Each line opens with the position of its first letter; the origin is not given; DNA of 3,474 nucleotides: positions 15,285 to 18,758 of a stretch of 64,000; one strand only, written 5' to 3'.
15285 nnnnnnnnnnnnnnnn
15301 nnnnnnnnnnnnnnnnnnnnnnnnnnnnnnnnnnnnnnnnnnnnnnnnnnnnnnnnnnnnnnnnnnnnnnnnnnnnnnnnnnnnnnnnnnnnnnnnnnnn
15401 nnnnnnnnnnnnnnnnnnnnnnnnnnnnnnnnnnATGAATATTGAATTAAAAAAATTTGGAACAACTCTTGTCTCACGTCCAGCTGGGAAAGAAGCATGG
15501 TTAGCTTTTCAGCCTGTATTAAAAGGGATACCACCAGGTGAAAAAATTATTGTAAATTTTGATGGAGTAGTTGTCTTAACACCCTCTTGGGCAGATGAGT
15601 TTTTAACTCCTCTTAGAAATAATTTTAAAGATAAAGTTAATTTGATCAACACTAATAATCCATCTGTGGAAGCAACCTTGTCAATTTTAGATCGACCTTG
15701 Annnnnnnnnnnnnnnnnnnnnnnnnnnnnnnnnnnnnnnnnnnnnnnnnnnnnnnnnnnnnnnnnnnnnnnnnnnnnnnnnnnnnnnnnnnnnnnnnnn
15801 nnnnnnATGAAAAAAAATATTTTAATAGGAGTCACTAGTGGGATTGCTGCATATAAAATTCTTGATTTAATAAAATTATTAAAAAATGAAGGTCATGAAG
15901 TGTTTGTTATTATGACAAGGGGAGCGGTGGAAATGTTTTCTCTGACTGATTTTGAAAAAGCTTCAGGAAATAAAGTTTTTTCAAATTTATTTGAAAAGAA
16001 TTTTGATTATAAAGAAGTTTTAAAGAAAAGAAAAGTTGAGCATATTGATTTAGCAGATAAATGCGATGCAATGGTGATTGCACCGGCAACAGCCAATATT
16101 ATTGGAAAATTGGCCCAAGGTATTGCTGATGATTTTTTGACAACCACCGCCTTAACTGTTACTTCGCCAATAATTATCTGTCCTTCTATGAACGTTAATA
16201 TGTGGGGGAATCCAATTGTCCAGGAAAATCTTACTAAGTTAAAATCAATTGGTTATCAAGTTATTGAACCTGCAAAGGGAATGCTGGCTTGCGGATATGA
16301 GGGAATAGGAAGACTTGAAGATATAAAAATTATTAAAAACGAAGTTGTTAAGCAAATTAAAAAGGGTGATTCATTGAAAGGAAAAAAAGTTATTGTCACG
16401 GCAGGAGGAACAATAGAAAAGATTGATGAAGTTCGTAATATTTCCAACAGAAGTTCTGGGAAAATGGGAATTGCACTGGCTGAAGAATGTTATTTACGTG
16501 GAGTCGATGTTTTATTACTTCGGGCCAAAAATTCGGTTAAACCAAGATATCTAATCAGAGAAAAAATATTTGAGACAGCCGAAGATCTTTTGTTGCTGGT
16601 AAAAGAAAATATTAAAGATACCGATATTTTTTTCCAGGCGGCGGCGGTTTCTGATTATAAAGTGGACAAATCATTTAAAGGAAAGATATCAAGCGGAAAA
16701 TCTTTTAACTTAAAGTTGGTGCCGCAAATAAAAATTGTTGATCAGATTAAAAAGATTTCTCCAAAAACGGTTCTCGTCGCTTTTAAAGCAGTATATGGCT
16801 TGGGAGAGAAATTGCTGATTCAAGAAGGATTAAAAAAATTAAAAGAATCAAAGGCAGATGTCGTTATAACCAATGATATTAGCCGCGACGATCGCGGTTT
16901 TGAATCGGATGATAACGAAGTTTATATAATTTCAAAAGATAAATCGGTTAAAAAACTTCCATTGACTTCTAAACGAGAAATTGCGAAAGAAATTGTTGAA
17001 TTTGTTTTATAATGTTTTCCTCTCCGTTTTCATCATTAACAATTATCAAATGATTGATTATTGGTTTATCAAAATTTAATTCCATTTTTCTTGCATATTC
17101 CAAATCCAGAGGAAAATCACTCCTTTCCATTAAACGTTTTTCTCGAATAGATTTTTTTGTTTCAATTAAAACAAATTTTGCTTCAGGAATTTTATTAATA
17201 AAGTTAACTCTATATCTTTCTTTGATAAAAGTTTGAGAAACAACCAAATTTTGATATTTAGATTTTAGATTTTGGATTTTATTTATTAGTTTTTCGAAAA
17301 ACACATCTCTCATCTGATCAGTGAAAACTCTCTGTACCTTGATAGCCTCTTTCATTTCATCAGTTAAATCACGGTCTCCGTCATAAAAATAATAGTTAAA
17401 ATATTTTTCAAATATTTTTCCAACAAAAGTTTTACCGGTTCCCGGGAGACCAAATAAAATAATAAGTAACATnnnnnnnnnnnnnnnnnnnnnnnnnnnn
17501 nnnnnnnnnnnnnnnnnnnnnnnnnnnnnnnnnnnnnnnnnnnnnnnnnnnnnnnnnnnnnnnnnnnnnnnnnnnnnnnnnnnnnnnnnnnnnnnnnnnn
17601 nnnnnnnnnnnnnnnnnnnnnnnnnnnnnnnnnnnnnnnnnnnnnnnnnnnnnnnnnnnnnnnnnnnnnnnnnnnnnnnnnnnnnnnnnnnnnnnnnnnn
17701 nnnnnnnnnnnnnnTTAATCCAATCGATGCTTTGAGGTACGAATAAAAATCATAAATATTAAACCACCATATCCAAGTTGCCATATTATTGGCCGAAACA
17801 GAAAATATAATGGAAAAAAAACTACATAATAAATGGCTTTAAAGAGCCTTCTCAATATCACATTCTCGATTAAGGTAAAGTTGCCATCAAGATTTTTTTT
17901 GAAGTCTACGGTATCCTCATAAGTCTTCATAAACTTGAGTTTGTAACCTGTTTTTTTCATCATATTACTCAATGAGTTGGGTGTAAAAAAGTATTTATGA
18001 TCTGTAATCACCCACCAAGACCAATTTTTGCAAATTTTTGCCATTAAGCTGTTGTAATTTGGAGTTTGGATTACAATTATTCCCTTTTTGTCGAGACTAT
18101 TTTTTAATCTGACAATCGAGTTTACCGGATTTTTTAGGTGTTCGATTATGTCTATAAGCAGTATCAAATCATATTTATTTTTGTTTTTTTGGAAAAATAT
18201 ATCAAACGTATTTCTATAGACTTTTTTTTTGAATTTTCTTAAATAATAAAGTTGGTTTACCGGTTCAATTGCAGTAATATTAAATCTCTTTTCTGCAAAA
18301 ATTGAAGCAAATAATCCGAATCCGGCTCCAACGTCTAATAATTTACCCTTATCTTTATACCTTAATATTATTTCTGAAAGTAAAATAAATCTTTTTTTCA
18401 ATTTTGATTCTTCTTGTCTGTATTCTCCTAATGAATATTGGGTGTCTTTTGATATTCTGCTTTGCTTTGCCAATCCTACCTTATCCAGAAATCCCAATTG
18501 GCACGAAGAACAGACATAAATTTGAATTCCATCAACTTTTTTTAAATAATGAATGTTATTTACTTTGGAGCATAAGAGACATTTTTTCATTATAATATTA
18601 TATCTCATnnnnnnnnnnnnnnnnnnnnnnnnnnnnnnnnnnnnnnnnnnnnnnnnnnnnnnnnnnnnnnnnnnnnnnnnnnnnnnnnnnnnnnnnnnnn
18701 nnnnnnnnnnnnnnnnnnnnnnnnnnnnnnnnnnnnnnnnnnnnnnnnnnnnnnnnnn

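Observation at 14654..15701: MerR-type HTH fused to an anti-sigma-like GHKL ATPase, overlapped with a STAS-like partner: a partner-switching pair wired directly to DNA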

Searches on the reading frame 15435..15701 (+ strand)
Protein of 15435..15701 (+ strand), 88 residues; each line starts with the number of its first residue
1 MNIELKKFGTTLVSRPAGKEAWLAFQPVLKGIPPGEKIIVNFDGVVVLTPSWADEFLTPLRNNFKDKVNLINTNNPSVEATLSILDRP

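Call 4: search_protein_families(library=pfam, proteins=[window:15435-15701:+], max_evalue=1)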
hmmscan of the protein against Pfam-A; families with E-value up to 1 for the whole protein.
window:15435-15701:+ (88 aa): 1 family
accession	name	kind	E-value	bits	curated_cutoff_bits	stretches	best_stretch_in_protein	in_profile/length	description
PF14213.11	DUF4325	-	8.1e-08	32.3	23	1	29-77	6-63/64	STAS-like domain of unknown function (DUF4325)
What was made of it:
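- On DUF4325 (PF14213, STAS clan): 32.3 bits against a cut-off of 23 (call 4).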

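Call 5: search_protein_families(library=padloc, proteins=[window:15435-15701:+], max_evalue=1)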
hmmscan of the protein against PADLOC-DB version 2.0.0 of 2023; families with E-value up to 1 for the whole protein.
window:15435-15701:+ (88 aa): 0 families

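Call 6: search_protein_families(library=ncbifam, proteins=[window:15435-15701:+], max_evalue=1)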
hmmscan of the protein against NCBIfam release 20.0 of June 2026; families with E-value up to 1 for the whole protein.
window:15435-15701:+ (88 aa): 0 families

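Call 11: find_homologous_proteins(query=window:15435-15701:+)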
Query window:15435-15701:+ (88 aa): 1334 proteins with E <= 0.001 among 1334 candidates; the best 120 are listed.
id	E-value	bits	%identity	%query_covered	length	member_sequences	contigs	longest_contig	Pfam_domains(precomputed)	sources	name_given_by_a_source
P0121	1.7e-51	189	100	100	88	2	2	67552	PF14213.12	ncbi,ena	-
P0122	2.4e-44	167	89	99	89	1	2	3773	PF14213.12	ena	-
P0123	3.8e-44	166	86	100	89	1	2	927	PF14213.12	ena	-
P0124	5.9e-44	165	90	99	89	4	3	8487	PF14213.12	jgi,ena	-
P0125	6.2e-44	165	89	97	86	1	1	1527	PF14213.12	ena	-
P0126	1.5e-42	161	86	99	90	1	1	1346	PF14213.12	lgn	-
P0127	2.5e-42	160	90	98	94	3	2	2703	PF14213.12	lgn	-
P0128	3.1e-42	160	86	100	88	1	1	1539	PF14213.12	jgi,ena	-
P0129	3.6e-42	160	86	99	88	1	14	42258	PF14213.12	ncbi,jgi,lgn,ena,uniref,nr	ncbi:hypothetical protein A3A93_00405 [Candidatus Roizmanbacteria bacterium RIFCSPLOWO2_01_FULL_38_1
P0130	6.7e-42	159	87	99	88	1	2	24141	PF14213.12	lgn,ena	-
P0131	5.2e-41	156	84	98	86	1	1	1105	PF14213.12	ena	-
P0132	9.3e-41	155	83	98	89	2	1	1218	PF14213.12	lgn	-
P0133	1.4e-40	154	84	98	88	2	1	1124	PF14213.12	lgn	-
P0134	2.4e-40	154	85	99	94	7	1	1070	PF14213.12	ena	-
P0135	4.2e-40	153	83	98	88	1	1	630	PF14213.12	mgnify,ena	mgnify:CR=1 FL=1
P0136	9.0e-40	152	84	97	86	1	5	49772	PF14213.12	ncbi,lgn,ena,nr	ncbi:conserved hypothetical protein [Candidatus Roizmanbacteria bacterium]|nr:conserved hypothetical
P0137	1.8e-39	151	82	99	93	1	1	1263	PF14213.12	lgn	-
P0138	2.3e-39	151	81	98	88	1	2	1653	PF14213.12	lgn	-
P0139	2.5e-39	150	83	98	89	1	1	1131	PF14213.12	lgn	-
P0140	8.4e-39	149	81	98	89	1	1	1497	PF14213.12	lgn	-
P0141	1.2e-38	148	83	98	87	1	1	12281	PF14213.12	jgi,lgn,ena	-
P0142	1.3e-38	148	80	99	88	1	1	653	PF14213.12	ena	-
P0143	3.8e-38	147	80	99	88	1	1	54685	PF14213.12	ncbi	-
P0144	4.2e-38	147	80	99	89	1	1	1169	PF14213.12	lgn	-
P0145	6.1e-38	146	78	99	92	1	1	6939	PF14213.12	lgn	-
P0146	6.3e-38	146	81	97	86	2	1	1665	PF14213.12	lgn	-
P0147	8.1e-38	146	82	97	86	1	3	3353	PF14213.12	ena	-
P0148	8.3e-38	146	80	97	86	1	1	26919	PF14213.12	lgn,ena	-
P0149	1.0e-37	145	78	99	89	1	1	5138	PF14213.12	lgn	-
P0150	1.1e-37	145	79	99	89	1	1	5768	PF14213.12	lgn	-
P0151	1.5e-37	145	78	98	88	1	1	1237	PF14213.12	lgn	-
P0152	1.9e-37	144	79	99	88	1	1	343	PF14213.12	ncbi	-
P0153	2.1e-37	144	78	99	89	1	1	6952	PF14213.12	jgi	jgi:hypothetical protein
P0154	2.1e-37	144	77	99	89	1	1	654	PF14213.12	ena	-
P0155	2.4e-37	144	77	99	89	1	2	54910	PF14213.12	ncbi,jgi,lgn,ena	-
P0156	5.9e-37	143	79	97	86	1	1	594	PF14213.12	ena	-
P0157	7.9e-37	142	78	99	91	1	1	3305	PF14213.12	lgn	-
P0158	9.8e-37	142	81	97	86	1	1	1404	PF14213.12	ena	-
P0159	9.9e-37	142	77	99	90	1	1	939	PF14213.12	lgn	-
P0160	1.1e-36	142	80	97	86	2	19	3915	PF14213.12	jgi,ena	-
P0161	1.4e-36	142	76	99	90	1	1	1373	PF14213.12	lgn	-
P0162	2.2e-36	141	75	99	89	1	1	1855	PF14213.12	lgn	-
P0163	2.3e-36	141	76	99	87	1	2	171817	PF14213.12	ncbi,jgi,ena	-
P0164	2.3e-36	141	77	99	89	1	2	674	PF14213.12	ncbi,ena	-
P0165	2.4e-36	141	76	99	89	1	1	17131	PF14213.12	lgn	-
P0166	2.4e-36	141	76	97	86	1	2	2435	PF14213.12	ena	-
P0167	2.7e-36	141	77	99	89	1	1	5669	PF14213.12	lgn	-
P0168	3.3e-36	140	76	97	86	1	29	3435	PF14213.12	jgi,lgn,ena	-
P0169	3.4e-36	140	74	99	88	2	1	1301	PF14213.12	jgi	-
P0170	4.7e-36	140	77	99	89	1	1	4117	PF14213.12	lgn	-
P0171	5.2e-36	140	77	99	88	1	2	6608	PF14213.12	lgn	-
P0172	5.3e-36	140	77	99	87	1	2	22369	PF14213.12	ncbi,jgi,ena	-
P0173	5.8e-36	140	78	99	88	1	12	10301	PF14213.12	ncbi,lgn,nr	ncbi:MAG: STAS-like domain-containing protein [Candidatus Levybacteria bacterium]|nr:STAS-like domai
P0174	5.9e-36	140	78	99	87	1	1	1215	PF14213.12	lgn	-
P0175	7.8e-36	139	76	99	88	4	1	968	PF14213.12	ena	-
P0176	8.3e-36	139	76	99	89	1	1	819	PF14213.12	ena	-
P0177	9.1e-36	139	76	99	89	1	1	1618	PF14213.12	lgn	-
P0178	1.0e-35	139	74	99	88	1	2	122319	PF14213.12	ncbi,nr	ncbi:STAS-like domain-containing protein [Patescibacteria group bacterium]|nr:STAS-like domain-conta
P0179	1.0e-35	139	76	99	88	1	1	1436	PF14213.12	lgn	-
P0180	1.0e-35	139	81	97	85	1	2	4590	PF14213.12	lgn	-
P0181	1.4e-35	138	76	99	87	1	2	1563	PF14213.12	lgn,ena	-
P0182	1.8e-35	138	76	97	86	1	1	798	PF14213.12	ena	-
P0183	2.2e-35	138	75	99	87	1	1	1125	PF14213.12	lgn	-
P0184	2.4e-35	138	75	97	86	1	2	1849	PF14213.12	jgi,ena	-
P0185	3.2e-35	137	77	100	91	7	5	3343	PF14213.12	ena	-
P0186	3.3e-35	137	77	99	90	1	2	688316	PF14213.12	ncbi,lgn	-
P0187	3.3e-35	137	75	97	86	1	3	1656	PF14213.12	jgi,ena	-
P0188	3.5e-35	137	74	99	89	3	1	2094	PF14213.12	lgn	-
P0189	4.0e-35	137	76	99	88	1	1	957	PF14213.12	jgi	jgi:hypothetical protein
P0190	4.4e-35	137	75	99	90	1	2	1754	PF14213.12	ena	-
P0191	4.5e-35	137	72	99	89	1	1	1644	PF14213.12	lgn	-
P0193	5.7e-35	137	72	98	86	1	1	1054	PF14213.12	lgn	-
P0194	5.8e-35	137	75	99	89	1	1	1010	PF14213.12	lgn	-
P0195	6.3e-35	136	74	99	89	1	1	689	PF14213.12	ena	-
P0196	6.5e-35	136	73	100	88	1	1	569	PF14213.12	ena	-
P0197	6.7e-35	136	77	98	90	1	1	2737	PF14213.12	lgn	-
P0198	7.0e-35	136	75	99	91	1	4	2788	PF14213.12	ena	-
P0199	8.8e-35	136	72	99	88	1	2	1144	PF14213.12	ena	-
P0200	8.8e-35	136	74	98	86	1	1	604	PF14213.12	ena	-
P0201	9.5e-35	136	75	97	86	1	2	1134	PF14213.12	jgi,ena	-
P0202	9.8e-35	136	75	99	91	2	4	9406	PF14213.12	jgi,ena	-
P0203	1.1e-34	136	77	98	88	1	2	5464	PF14213.12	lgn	-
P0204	1.2e-34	136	78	100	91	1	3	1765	PF14213.12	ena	-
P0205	1.3e-34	135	74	97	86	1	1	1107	PF14213.12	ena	-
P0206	1.3e-34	135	75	97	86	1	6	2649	PF14213.12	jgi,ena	-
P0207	1.4e-34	135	74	99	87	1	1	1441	PF14213.12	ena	-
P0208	1.4e-34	135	75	99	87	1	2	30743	PF14213.12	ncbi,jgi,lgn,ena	-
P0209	1.4e-34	135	75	99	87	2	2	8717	PF14213.12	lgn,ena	-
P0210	1.5e-34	135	79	97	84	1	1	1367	PF14213.12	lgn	-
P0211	1.6e-34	135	74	99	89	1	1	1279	PF14213.12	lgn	-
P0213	1.8e-34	135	76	99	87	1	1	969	PF14213.12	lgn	-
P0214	2.0e-34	135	75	99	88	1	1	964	PF14213.12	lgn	-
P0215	2.1e-34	135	74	99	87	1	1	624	PF14213.12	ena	-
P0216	2.1e-34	135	75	97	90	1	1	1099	PF14213.12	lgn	-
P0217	2.1e-34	135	72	99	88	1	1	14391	PF14213.12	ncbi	-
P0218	2.1e-34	135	75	99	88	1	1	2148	PF14213.12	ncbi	-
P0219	2.2e-34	135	79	97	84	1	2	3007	PF14213.12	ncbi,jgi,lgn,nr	ncbi:MAG: hypothetical protein ACD_12C00004G0003 [uncultured bacterium]|nr:MAG: hypothetical protein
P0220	2.2e-34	135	74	99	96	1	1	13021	PF14213.12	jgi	jgi:hypothetical protein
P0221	2.7e-34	134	78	97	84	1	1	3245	PF14213.12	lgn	-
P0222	2.9e-34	134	71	99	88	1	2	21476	PF14213.12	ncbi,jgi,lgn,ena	-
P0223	3.2e-34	134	70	99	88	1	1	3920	PF14213.12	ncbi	-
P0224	3.3e-34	134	74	99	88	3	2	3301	PF14213.12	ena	-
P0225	3.3e-34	134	75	99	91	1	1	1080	PF14213.12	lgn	-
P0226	3.6e-34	134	75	99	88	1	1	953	PF14213.12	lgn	-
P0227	3.6e-34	134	74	98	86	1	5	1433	PF14213.12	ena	-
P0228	3.6e-34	134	78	98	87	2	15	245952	PF14213.12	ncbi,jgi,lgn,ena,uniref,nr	ncbi:hypothetical protein A3C23_02195 [Candidatus Roizmanbacteria bacterium RIFCSPHIGHO2_02_FULL_37_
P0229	3.9e-34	134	74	99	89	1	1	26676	PF14213.12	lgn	-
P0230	4.1e-34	134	71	99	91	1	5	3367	PF14213.12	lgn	-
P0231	4.4e-34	134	75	99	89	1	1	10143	PF14213.12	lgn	-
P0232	4.5e-34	134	72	99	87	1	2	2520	PF14213.12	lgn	-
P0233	4.7e-34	134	74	99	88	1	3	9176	PF14213.12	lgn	-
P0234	4.9e-34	134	74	99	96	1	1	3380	PF14213.12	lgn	-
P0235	5.0e-34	134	72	99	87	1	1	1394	PF14213.12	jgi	-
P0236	5.0e-34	134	72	99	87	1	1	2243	PF14213.12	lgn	-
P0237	5.3e-34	133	72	99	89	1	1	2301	PF14213.12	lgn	-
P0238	5.3e-34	133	74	99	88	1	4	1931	PF14213.12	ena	-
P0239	6.4e-34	133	71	99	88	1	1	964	PF14213.12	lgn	-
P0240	6.9e-34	133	74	99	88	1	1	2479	PF14213.12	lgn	-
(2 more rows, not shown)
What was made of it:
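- On DUF4325 (PF14213, STAS clan): Nearly all homologues carry PF14213 (call 11).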

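Call 35: predict_structure(alignment_id=A3)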
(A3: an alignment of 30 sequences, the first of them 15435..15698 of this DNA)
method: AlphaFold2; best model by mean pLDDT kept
length: 88 residues; sequences in the alignment: 30
mean_pLDDT: 89.6   pTM: 0.80
mean pLDDT of the five models: 89.6, 85.2, 78.5, 72.5, 71.5
residues with pLDDT >= 90: 58; 70-90: 27; 50-70: 3; < 50: 0
segments of 3 or more residues with pLDDT < 50: none
pLDDT, mean of each block of 10 residues (from residue 1): 89 83 91 89 93 93 90 94 82
secondary structure, 60 per line:
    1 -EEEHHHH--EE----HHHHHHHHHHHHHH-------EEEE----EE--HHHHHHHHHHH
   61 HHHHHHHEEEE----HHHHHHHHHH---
elements in order: E2-4 H5-8 H17-30 E38-41 H50-67 E68-71 H76-85
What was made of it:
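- On CapK/CapS regulators: Gene 2 is 88 aa and consists of the STAS core only (calls 4, 35).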

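Call 39: fold_search(model_id=the predicted structure, library=pdb)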
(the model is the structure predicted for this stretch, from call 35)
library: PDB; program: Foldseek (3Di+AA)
matches with E <= 10: 325; with E <= 0.001: 0
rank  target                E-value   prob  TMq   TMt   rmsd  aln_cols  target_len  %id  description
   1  7ch7_E                3.2e-01  0.69  0.56  0.53   3.5        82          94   15  Cryo-EM structure of E.coli MlaFEB (released 2021-05-19)
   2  5ezb_A                4.5e-01  0.47  0.52  0.37   3.9        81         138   18  Chicken prestin STAS domain (released 2015-12-16)
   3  7lhv_A                5.2e-01  0.51  0.55  0.11   4.0        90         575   16  Structure of Arabidopsis thaliana sulfate transporter AtSULTR4;1 (released 2021-08-11)
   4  2ok8_B                8.3e-01  0.16  0.40  0.17   9.1        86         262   12  Ferredoxin-NADP+ reductase from Plasmodium falciparum (released 2007-02-13)
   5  9sm5_A                9.5e-01  0.16  0.37  0.14   8.3        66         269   15  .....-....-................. from Pseudomonas chlororaphis in complex with SAH and alpha-PSPP (released 2025-12-31)
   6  1o4u_A                1.0e+00  0.05  0.27  0.12   9.0        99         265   17  Crystal structure of a nicotinate nucleotide pyrophosphorylase (tm1645) from thermotoga maritima at 2.50 A resolution (released 2003-07-22)
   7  7b0u_0                1.1e+00  0.38  0.56  0.22   3.6        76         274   14  Stressosome complex from Listeria innocua (released 2021-12-01)
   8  9ikv_A                1.1e+00  0.30  0.51  0.11   3.4        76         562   10  human SLC26A7 with iodide (released 2025-07-02)
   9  7xul_A                1.1e+00  0.16  0.36  0.06   3.6        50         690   20  Human SLC26A3 in complex with Tenidap (released 2023-05-24)
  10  9clr_A                1.2e+00  0.16  0.37  0.15   8.8        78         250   17  Hydroxynitrile Lyase from Hevea brasiliensis with Seventy-one Mutations (released 2024-12-18)
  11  1mwk_A                1.2e+00  0.20  0.41  0.13   8.7        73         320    7  ParM from plasmid R1 APO form (released 2003-01-28)
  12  1o4u_B                1.2e+00  0.06  0.27  0.11   8.5        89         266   19  Crystal structure of a nicotinate nucleotide pyrophosphorylase (tm1645) from thermotoga maritima at 2.50 A resolution (released 2003-07-22)
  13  7xlm_A                1.3e+00  0.15  0.44  0.10   5.4        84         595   14  Human diastrophic dysplasia sulfate transporter SLC26A2 (released 2023-03-15)
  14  1sfs                  1.4e+00  0.20  0.43  0.21   4.3        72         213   18  1.07 A crystal structure of an uncharacterized B. stearothermophilus protein (released 2004-03-02)
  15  7ch1_A                1.4e+00  0.15  0.40  0.07   6.6        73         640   22  The overall structure of SLC26A9 (released 2020-08-26)
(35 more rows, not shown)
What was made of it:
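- On DUF4325 (PF14213, STAS clan): Foldseek top hits are STAS domains (call 39).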

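Call 72: search_solved_structures(query=A3, max_evalue=10, show_alignments=3)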
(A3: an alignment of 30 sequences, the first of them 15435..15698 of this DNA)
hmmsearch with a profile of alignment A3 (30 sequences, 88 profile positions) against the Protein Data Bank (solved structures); distinct sequences matched with E-value up to 10: 9.
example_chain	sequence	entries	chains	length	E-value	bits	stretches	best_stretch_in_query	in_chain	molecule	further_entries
4jur_A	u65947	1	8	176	0.31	13.9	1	8-39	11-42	Putative cytoplasmic protein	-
1bg8_A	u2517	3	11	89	0.65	12.9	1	24-69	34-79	HDEA | PROTEIN HNS-DEPENDENT EXPRESSION A | Acid stress chaperone HdeA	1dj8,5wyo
2b30_A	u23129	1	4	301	0.9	12.4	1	45-80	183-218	Pvivax hypothetical protein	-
4j30_A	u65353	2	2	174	0.97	12.3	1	14-39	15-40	Putative cytoplasmic protein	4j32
4hff_A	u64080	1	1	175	1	12.2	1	14-39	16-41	Putative cytoplasmic protein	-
6s5i_A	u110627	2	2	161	1.1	12.1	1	41-71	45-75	M62R | Probable host range protein 2-1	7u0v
2ob9_A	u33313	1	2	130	1.3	11.9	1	9-41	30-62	Tail assembly chaperone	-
6gas_A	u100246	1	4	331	1.7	11.6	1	26-47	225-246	Ferredoxin--NADP reductase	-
8c16_A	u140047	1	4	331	1.7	11.6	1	26-47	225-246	Ferredoxin--NADP reductase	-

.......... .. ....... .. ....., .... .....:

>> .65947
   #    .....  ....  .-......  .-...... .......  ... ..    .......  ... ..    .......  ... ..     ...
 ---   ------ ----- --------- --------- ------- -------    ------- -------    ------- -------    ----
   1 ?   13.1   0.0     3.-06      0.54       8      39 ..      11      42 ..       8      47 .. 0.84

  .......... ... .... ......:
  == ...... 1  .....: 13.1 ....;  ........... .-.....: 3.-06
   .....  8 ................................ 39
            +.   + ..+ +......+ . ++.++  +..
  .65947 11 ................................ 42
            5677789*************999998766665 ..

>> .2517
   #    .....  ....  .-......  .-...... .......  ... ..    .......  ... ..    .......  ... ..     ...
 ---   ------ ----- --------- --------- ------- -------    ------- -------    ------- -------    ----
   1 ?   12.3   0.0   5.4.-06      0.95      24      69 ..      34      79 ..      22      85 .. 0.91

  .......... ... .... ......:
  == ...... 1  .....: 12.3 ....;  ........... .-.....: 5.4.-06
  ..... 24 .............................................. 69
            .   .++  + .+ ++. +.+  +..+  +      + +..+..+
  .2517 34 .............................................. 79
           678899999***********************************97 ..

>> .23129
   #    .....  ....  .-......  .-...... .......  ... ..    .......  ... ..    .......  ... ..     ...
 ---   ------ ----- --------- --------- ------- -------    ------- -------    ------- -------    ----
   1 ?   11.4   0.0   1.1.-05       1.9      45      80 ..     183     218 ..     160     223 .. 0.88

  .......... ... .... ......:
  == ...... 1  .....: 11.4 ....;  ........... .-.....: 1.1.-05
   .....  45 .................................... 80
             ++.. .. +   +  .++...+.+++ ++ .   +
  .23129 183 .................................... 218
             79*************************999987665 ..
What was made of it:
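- Tried and rejected: Gene 2 gave nothing either (call 72).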

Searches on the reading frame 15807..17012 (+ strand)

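Call 74: search_protein_families(library=pfam, proteins=[window:15807-17012:+], max_evalue=0.001)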
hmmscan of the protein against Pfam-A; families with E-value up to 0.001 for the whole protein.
window:15807-17012:+ (401 aa): 2 families
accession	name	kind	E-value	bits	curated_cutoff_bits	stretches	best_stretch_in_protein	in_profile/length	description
PF04127.22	DFP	-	1.2e-49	169.1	22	1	190-375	1-186/186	DNA/pantothenate metabolism flavoprotein C-terminal domain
PF02441.25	Flavoprotein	-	1.7e-34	119.2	22.7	1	3-179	1-157/162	Flavoprotein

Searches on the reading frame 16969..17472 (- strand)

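Call 74: search_protein_families(library=pfam, proteins=[window:16969-17472:-], max_evalue=0.001)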
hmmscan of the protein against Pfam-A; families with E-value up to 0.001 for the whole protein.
window:16969-17472:- (167 aa): 4 families
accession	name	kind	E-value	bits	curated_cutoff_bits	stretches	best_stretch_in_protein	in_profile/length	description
PF13238.12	AAA_18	-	6.3e-07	30.3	29.4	1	4-118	1-112/128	AAA domain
PF01202.28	SKI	-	2.9e-06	27.9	22.1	1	10-161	1-157/159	Shikimate kinase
PF13671.12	AAA_33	-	0.00018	22.3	27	1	3-119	1-120/143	AAA domain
PF21609.2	Toxofilin-like_dom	-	0.00071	20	27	0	52-110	22-81/84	Toxofilin-like domain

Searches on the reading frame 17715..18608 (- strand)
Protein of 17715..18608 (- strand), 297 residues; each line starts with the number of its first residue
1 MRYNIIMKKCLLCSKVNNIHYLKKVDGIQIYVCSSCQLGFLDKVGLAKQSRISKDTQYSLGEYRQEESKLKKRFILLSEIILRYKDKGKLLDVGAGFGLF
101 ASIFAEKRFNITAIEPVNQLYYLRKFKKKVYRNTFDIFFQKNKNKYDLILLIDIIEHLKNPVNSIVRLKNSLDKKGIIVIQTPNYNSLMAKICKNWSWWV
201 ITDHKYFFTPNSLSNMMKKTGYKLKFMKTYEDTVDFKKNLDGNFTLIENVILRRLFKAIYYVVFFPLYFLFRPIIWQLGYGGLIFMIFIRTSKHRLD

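Call 74: search_protein_families(library=pfam, proteins=[window:17715-18608:-], max_evalue=0.001)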
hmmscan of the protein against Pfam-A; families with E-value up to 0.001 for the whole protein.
window:17715-18608:- (297 aa): 6 families
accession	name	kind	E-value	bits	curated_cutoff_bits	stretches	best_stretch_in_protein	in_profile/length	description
PF13489.12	Methyltransf_23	-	3.4e-24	85.9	27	1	78-224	10-161/164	Methyltransferase domain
PF08242.18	Methyltransf_12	-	1.8e-06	29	30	1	91-177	1-97/98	Methyltransferase domain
PF13847.12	Methyltransf_31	-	1.8e-06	28.1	27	1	87-215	4-139/145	Methyltransferase domain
PF08241.18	Methyltransf_11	-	5.9e-06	27.3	21.2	1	91-180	1-95/95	Methyltransferase domain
PF08003.17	Methyltransf_9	-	3.4e-05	23.4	23.8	1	89-222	118-260/315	Protein of unknown function (DUF1698)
PF05219.18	DREV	-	0.00017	21.2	26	1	86-181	94-187/265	DREV methyltransferase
